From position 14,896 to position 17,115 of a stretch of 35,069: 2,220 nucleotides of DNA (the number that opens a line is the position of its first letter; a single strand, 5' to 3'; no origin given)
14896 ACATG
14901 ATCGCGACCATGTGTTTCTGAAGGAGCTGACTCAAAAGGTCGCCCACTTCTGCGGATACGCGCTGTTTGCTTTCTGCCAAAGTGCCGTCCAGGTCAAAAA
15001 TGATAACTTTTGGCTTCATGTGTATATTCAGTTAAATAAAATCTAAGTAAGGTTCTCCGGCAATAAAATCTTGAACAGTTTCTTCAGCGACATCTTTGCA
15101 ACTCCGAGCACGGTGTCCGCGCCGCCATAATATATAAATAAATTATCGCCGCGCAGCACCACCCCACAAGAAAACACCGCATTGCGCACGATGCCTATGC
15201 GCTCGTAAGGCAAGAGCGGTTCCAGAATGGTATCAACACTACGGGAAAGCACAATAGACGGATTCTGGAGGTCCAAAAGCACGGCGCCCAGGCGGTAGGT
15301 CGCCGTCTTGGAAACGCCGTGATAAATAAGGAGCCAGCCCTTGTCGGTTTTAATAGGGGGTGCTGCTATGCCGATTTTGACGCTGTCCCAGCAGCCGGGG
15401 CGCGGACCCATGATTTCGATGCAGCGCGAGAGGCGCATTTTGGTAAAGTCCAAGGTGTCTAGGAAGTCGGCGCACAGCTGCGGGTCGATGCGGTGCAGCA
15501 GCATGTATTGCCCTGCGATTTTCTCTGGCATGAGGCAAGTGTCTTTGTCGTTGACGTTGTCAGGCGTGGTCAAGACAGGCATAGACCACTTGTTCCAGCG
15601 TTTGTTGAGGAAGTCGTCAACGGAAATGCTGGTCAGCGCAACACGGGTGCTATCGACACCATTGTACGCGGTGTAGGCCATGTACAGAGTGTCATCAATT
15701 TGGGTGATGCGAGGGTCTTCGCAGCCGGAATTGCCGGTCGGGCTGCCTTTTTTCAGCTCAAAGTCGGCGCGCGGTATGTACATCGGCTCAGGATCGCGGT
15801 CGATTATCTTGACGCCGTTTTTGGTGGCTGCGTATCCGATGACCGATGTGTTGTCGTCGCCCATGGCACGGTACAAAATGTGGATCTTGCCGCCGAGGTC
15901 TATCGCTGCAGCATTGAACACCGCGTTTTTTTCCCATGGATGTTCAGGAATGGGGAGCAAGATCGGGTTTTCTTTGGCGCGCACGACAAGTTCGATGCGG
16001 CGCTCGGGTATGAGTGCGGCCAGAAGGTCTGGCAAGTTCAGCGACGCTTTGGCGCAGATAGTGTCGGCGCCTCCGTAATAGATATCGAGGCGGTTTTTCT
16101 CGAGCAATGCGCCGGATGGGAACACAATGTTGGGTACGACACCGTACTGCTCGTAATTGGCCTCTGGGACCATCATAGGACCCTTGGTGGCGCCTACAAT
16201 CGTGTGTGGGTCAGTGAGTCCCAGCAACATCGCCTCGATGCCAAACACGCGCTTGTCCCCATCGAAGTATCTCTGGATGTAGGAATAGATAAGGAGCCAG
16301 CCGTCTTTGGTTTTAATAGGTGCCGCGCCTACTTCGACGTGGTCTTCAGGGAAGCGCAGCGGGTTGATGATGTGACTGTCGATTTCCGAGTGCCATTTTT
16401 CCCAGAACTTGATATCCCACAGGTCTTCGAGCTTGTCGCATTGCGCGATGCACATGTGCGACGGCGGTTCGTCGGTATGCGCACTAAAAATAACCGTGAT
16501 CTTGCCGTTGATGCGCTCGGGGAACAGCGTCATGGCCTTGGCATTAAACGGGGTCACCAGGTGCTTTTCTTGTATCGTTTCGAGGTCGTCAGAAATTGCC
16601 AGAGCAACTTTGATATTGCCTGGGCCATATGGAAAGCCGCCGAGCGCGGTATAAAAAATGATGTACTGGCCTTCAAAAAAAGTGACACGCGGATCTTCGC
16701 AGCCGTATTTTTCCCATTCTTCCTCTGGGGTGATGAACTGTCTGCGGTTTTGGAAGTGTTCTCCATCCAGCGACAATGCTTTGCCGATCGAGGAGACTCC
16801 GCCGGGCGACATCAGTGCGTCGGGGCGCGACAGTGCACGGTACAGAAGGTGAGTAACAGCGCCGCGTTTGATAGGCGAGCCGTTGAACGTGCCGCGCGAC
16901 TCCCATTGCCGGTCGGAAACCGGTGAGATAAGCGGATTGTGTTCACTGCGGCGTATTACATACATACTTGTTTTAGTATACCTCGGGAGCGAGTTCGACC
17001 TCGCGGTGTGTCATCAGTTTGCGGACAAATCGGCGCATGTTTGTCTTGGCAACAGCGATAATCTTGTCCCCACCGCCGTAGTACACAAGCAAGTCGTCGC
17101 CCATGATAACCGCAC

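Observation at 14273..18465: Compact operon that could take beta-mannosides to fructose-6-P: PMI cupin, three GH130 modules and a eukaryotic-type PMM-like HAD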

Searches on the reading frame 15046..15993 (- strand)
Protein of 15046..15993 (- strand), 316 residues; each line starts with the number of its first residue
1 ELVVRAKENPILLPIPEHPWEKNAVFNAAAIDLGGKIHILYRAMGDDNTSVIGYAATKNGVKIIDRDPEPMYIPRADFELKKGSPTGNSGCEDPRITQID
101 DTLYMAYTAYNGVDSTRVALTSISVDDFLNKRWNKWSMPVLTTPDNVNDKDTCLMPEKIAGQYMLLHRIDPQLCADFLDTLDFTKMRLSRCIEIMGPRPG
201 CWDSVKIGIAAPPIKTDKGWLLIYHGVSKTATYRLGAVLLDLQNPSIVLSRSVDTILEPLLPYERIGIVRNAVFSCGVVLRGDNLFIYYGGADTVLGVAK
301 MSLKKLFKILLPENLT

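Call 27: search_solved_structures(query=window:15046-15993:-, max_evalue=1e-10, show_alignments=5)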
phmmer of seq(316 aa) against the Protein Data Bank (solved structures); distinct sequences matched with E-value up to 1e-10: 18.
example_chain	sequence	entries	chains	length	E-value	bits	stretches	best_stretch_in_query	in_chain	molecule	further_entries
7fip_A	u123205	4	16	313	5.1e-61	209.7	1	4-305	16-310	Beta-1,2-mannobiose phosphorylase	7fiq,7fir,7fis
9fj8_A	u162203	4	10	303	5.5e-59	203.1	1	5-305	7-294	1,2-beta-oligomannan phosphorylase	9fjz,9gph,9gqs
5b0p_A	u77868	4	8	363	2.3e-38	135.3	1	89-307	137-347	Lin0857 protein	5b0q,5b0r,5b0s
9erg_A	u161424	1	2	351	2.1e-35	125.6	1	82-310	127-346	Uhgb_MS mannoside synthase from an unknown human gut bacterium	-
9erh_A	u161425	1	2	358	2.2e-35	125.5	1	82-310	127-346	Uhgb_MS mannoside synthase from an unknown human gut bacterium in complex with 1,2-beta-ma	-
9eqq_A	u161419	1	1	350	2.2e-35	125.5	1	82-310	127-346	Uhgb_MS mannoside synthase from an unknown human gut bacterium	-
1vkd_A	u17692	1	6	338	1.8e-28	102.8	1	5-299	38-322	conserved hypothetical protein TM1225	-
4onz_A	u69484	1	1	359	5.1e-24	88.2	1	18-302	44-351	putative glycoside hydrolase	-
5a7v_B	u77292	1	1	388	6.7e-21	77.9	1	19-305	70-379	PUTATIVE GLYCOSIDASE PH117-RELATED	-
5a7v_A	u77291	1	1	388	6.7e-21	77.9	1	19-305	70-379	PUTATIVE GLYCOSIDASE PH117-RELATED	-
3qc2_A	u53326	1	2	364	8.1e-21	77.7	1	19-305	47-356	glycosyl hydrolase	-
4udk_E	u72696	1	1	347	5.4e-20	75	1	7-300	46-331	UHGB_MP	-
4udg_A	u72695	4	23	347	5.4e-20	74.9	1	7-300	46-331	UHGB_MP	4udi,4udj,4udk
5ayd_A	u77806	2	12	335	1.4e-19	73.6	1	5-300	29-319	Beta-1,4-mannooligosaccharide phosphorylase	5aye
3taw_A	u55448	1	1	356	2.4e-19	72.8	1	19-300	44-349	Hypothetical glycoside hydrolase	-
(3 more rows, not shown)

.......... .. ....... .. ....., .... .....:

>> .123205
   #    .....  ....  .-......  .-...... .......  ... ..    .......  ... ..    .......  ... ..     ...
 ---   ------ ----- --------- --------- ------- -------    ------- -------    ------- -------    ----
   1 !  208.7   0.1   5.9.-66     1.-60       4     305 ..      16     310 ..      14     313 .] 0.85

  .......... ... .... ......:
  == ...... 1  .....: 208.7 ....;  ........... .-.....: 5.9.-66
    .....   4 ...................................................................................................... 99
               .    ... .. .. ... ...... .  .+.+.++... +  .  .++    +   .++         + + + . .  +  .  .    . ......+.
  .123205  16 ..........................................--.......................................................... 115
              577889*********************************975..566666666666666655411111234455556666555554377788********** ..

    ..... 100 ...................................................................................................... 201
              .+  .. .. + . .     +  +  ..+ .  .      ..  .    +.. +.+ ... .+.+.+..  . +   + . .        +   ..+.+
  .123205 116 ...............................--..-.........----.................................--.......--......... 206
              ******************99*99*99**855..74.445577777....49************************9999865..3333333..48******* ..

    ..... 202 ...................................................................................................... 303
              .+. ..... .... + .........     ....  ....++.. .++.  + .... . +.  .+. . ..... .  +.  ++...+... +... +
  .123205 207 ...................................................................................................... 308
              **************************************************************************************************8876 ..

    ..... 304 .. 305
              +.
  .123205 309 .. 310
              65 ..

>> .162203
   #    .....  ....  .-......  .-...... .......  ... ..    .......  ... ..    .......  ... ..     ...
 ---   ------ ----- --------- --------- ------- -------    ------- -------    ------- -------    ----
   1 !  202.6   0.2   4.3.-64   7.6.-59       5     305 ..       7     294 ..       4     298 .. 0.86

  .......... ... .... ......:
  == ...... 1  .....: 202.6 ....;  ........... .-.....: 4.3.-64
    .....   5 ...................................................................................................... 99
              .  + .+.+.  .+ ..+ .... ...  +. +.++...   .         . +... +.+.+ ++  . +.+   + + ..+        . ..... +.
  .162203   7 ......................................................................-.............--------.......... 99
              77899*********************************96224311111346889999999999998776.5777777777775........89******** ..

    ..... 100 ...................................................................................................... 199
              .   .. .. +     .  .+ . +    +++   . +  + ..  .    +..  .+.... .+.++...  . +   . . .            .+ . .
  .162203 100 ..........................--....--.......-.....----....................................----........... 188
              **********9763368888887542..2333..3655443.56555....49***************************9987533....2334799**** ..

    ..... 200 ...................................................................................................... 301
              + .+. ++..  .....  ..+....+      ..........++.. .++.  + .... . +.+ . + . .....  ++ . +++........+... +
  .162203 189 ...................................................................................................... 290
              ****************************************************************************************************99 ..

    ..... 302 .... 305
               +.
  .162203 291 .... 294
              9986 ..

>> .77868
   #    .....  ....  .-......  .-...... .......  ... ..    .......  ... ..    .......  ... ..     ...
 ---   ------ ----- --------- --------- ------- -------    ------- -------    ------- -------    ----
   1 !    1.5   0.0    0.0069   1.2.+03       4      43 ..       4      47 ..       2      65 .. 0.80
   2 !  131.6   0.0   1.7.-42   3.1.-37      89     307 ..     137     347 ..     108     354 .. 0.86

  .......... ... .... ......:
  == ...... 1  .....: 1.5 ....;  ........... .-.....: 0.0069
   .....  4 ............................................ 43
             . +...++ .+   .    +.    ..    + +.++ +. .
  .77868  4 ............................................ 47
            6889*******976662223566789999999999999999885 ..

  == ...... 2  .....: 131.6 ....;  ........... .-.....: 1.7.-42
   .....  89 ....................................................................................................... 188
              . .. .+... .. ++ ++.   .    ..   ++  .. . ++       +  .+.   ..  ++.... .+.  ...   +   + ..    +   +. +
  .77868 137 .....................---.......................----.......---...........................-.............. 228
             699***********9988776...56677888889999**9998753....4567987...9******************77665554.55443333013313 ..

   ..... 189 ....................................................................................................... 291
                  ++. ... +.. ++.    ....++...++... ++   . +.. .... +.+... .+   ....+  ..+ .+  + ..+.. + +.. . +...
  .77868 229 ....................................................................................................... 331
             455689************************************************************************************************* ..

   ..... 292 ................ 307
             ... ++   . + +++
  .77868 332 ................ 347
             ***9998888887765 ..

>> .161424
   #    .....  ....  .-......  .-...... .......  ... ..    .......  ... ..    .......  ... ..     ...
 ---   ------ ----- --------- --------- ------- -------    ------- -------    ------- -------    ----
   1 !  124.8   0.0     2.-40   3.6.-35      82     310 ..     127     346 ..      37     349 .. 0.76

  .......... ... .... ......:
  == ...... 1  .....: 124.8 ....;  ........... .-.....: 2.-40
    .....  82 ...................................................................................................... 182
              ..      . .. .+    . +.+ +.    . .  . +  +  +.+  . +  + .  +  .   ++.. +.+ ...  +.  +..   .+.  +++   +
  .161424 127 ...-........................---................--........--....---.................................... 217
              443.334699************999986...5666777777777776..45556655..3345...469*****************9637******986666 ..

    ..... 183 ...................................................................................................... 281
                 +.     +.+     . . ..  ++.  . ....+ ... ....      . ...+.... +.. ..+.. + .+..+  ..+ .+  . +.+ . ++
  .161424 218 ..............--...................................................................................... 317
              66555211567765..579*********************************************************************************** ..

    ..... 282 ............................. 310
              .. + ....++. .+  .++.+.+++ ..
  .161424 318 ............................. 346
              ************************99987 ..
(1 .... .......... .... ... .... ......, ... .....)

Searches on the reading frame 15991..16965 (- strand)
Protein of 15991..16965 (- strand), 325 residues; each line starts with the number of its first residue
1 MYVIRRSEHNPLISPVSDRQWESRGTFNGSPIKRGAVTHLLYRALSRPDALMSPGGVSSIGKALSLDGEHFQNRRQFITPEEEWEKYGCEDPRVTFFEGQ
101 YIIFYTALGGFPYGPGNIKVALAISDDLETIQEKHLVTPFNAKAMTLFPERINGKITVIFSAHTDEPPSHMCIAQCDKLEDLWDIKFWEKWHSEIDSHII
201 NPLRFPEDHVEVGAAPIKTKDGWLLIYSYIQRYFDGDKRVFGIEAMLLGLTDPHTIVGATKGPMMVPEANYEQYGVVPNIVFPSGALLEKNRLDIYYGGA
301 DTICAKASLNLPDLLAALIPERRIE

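Call 7: search_solved_structures(query=window:15991-16965:-, max_evalue=0.001, show_alignments=2)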
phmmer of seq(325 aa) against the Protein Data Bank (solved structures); distinct sequences matched with E-value up to 0.001: 18.
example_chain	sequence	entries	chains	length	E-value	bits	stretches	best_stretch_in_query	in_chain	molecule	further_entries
9fj8_A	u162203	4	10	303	1.1e-41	146.4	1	4-314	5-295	1,2-beta-oligomannan phosphorylase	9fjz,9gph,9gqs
7fip_A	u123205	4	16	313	1.4e-36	129.5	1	2-305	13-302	Beta-1,2-mannobiose phosphorylase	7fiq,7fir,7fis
5b0p_A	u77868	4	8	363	6.9e-29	104.3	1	57-324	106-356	Lin0857 protein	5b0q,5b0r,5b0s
9erg_A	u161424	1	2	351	2.8e-23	85.8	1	64-316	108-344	Uhgb_MS mannoside synthase from an unknown human gut bacterium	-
9erh_A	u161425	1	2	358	2.8e-23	85.8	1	64-316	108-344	Uhgb_MS mannoside synthase from an unknown human gut bacterium in complex with 1,2-beta-ma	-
9eqq_A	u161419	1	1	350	2.8e-23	85.8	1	64-316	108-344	Uhgb_MS mannoside synthase from an unknown human gut bacterium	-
4udk_E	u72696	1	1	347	4.1e-21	78.7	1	87-315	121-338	UHGB_MP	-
4udg_A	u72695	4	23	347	4.2e-21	78.7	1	87-315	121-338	UHGB_MP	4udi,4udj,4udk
1vkd_A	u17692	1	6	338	1.7e-19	73.4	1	88-307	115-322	conserved hypothetical protein TM1225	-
5ayd_A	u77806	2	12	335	5.2e-19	71.8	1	82-314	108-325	Beta-1,4-mannooligosaccharide phosphorylase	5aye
4onz_A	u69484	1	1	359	2.7e-13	53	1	19-307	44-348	putative glycoside hydrolase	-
3r67_A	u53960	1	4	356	2.1e-12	50.1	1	20-307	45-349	putative Glycosidase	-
3qc2_A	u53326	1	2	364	2.6e-12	49.8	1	19-107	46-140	glycosyl hydrolase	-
5a7v_B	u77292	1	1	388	3.8e-11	45.9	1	20-107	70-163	PUTATIVE GLYCOSIDASE PH117-RELATED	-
5a7v_A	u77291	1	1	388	3.8e-11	45.9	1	20-107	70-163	PUTATIVE GLYCOSIDASE PH117-RELATED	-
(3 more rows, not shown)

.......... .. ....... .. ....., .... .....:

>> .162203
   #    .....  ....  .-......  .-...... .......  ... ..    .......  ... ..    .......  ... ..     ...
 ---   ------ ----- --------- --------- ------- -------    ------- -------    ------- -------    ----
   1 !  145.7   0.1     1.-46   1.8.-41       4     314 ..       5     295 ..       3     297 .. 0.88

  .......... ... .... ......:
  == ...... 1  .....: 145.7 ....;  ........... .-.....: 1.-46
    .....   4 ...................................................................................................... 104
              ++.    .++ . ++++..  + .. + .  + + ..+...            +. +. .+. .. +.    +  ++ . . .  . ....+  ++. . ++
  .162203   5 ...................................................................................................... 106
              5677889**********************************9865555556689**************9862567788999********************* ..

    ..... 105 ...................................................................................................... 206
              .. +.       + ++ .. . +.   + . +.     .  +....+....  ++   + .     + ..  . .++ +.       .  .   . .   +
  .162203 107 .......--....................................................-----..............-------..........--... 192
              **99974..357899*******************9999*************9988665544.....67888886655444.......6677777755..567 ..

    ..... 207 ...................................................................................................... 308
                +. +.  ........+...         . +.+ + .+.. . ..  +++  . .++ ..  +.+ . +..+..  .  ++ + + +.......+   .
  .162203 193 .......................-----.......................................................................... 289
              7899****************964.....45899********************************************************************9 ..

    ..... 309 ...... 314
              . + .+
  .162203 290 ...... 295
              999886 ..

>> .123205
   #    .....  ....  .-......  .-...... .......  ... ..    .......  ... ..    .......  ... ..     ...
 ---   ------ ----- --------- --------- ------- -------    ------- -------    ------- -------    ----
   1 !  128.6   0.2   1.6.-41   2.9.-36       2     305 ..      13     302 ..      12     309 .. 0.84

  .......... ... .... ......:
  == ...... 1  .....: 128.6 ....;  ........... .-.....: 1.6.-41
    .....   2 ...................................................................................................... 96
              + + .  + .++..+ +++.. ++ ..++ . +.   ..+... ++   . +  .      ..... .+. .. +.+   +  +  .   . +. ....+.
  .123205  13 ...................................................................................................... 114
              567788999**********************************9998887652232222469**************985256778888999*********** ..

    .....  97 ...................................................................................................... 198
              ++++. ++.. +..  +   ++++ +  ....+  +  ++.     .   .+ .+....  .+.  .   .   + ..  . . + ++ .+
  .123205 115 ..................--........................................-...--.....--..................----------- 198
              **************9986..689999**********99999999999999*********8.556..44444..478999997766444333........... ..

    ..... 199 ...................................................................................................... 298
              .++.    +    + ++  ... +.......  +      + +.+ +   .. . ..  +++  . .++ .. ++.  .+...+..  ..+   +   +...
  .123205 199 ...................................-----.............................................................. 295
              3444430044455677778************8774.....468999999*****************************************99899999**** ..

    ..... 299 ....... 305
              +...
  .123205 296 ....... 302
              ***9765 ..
